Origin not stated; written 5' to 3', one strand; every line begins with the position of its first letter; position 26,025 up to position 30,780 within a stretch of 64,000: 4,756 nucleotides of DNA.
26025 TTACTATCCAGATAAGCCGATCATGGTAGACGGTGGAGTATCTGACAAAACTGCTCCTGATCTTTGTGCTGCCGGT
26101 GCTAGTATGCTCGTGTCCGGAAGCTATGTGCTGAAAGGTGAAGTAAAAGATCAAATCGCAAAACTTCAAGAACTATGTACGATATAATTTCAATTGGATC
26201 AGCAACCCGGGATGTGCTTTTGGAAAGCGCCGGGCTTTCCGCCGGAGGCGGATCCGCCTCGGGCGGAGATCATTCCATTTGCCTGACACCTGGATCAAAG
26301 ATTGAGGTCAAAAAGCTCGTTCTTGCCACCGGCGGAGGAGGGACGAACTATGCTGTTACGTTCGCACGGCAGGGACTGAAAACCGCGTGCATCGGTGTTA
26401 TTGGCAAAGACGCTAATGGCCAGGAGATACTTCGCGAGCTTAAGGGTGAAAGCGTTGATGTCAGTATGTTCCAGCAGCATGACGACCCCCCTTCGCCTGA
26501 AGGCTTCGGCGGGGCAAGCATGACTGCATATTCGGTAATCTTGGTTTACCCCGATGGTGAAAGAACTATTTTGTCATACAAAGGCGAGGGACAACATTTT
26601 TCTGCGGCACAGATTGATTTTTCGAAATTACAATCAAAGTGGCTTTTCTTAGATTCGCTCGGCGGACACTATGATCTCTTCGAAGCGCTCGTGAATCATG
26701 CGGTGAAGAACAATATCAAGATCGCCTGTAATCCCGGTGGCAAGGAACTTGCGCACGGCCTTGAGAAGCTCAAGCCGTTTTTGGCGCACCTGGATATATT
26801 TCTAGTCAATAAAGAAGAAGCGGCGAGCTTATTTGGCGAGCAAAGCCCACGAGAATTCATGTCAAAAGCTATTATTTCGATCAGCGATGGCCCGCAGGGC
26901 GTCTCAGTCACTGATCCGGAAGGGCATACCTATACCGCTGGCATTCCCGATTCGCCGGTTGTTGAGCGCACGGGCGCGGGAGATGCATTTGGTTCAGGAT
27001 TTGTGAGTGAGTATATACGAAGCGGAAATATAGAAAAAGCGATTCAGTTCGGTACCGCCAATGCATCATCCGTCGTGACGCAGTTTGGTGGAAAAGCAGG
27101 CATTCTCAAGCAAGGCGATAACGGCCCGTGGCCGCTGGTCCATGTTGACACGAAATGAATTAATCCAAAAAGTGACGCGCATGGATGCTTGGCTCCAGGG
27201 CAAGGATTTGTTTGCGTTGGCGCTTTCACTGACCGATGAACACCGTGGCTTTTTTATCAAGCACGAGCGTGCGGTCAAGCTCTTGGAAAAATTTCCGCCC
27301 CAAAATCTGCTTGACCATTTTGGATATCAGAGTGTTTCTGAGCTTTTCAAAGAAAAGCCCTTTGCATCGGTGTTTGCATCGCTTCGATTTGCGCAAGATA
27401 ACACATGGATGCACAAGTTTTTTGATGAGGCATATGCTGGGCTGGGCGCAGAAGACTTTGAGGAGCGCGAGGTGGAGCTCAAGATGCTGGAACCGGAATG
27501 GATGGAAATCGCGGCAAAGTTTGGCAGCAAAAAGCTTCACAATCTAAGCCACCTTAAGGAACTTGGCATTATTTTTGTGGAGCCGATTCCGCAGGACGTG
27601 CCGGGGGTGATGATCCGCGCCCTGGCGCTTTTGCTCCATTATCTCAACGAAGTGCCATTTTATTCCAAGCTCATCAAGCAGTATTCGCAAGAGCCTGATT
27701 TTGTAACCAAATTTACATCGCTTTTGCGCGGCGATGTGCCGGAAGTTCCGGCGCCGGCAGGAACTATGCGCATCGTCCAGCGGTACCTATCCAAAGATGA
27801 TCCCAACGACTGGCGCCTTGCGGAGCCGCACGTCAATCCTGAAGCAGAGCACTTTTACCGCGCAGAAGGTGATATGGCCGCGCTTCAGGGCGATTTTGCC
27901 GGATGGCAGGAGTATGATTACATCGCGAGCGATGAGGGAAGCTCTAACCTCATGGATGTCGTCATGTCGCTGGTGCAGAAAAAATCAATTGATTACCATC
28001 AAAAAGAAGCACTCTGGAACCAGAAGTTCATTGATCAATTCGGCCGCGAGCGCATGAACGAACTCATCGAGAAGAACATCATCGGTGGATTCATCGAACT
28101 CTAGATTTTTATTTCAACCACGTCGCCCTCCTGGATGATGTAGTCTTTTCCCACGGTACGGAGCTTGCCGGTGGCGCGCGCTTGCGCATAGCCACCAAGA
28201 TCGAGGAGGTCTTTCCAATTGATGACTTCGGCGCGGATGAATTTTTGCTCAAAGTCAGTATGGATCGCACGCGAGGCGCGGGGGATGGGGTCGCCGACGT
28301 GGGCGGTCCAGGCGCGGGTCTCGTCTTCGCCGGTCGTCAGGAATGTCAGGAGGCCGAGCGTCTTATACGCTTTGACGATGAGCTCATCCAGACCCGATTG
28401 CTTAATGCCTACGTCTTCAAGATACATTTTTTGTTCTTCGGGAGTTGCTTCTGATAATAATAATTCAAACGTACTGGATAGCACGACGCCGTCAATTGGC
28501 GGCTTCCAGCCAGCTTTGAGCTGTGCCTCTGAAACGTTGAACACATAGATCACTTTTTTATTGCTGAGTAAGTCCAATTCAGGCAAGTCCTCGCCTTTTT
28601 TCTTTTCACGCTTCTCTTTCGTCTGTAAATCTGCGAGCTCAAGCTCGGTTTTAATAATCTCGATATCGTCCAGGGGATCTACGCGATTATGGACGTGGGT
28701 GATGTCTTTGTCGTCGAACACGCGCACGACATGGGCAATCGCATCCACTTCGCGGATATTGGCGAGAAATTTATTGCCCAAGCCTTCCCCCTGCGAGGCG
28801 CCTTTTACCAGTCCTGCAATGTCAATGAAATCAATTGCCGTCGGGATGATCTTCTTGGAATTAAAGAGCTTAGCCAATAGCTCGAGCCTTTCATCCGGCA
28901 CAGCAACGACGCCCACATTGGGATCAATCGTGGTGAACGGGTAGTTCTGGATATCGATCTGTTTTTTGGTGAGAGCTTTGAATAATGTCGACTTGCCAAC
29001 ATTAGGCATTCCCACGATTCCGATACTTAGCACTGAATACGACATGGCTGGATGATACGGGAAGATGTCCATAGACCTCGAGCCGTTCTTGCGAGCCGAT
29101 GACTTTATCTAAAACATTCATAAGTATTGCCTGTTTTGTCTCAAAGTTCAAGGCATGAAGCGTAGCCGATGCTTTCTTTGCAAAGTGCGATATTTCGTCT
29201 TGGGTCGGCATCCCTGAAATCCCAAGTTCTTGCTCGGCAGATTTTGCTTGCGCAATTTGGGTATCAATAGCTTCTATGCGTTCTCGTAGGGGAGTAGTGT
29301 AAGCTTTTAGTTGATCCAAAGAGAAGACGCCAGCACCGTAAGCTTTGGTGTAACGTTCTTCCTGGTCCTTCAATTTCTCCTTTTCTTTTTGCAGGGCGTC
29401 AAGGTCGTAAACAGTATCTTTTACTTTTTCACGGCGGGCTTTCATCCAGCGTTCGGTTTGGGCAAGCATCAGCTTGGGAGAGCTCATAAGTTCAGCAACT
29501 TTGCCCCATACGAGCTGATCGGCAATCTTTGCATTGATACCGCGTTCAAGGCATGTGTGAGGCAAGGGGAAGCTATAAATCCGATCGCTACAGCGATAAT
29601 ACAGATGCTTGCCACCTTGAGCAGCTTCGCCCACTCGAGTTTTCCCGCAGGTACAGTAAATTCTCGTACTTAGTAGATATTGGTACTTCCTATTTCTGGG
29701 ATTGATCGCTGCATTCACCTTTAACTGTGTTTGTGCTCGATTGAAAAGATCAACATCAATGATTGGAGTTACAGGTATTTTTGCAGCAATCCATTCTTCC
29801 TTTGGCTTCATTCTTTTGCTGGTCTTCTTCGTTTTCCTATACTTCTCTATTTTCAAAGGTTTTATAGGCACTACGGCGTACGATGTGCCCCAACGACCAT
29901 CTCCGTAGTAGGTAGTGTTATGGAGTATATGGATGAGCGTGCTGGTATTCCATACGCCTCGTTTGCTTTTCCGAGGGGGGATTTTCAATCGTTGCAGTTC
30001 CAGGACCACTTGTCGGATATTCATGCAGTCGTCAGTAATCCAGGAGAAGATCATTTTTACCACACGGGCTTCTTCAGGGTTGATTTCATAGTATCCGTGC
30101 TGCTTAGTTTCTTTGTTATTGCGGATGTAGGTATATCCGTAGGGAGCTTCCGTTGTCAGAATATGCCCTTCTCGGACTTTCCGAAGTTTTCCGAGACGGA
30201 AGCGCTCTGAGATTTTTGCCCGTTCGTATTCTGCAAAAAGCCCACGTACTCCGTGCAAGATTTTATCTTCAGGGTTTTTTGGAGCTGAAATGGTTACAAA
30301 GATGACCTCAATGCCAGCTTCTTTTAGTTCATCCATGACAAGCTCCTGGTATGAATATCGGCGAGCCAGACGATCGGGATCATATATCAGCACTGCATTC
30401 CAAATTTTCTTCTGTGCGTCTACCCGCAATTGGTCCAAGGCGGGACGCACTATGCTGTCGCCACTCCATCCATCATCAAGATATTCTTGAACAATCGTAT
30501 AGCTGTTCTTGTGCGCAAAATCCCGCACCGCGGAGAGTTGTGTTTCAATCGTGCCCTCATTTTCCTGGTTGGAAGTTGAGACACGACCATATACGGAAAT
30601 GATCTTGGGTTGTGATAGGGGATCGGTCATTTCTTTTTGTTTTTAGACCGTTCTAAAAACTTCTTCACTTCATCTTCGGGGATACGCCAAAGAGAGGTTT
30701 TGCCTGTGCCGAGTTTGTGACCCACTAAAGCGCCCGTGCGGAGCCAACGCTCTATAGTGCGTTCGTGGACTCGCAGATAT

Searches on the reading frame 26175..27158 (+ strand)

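Call 17: search_protein_families(library=pfam, proteins=[window:26175-27158:+], max_evalue=0.01)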
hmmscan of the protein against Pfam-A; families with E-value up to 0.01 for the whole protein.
window:26175-27158:+ (327 aa): 1 family
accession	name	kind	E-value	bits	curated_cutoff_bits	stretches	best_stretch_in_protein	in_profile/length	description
PF00294.29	PfkB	-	5.6e-33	115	25.8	1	39-308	22-297/302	pfkB family carbohydrate kinase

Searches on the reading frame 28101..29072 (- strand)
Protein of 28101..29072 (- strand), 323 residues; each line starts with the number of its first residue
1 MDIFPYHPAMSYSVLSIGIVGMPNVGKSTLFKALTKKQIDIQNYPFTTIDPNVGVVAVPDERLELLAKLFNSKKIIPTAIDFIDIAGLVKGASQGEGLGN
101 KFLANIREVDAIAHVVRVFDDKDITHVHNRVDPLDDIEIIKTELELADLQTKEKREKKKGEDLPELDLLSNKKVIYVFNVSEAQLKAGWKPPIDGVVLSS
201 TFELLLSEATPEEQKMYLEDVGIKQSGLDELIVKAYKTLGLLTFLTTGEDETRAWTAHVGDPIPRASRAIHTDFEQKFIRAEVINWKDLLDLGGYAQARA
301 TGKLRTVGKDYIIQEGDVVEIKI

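Call 17: search_protein_families(library=pfam, proteins=[window:28101-29072:-], max_evalue=0.01)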
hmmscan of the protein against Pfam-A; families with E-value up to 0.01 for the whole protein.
window:28101-29072:- (323 aa): 5 families
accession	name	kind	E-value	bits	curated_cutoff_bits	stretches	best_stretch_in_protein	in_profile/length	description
PF06071.19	YchF-GTPase_C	-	5.5e-29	100.6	27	1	241-322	1-82/84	Protein of unknown function (DUF933)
PF01926.29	MMR_HSR1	-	3.1e-23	82.5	21.9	1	17-130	2-95/113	50S ribosome-binding GTPase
PF02421.24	FeoB_N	-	4.7e-09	36.4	27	1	17-65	3-51/156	Ferrous iron transport protein B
PF02824.27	TGS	-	0.001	19.5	22.2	1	268-321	24-58/60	TGS domain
PF13238.12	AAA_18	-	0.009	16.9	29.4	0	17-38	1-22/128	AAA domain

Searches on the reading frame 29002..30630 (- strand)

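Call 17: search_protein_families(library=pfam, proteins=[window:29002-30630:-], max_evalue=0.01)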
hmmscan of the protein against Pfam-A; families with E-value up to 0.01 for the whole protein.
window:29002-30630:- (542 aa): 3 families
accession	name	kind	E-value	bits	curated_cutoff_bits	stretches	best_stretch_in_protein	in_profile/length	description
PF00239.26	Resolvase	-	8.7e-30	104.2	23.3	1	13-156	3-144/145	Resolvase, N terminal domain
PF07508.19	Recombinase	-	5.9e-18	65.4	21.1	1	185-304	1-100/102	Recombinase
PF13408.12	Zn_ribbon_recom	-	8.2e-05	23.3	25.3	1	319-378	1-57/58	Recombinase zinc beta ribbon domain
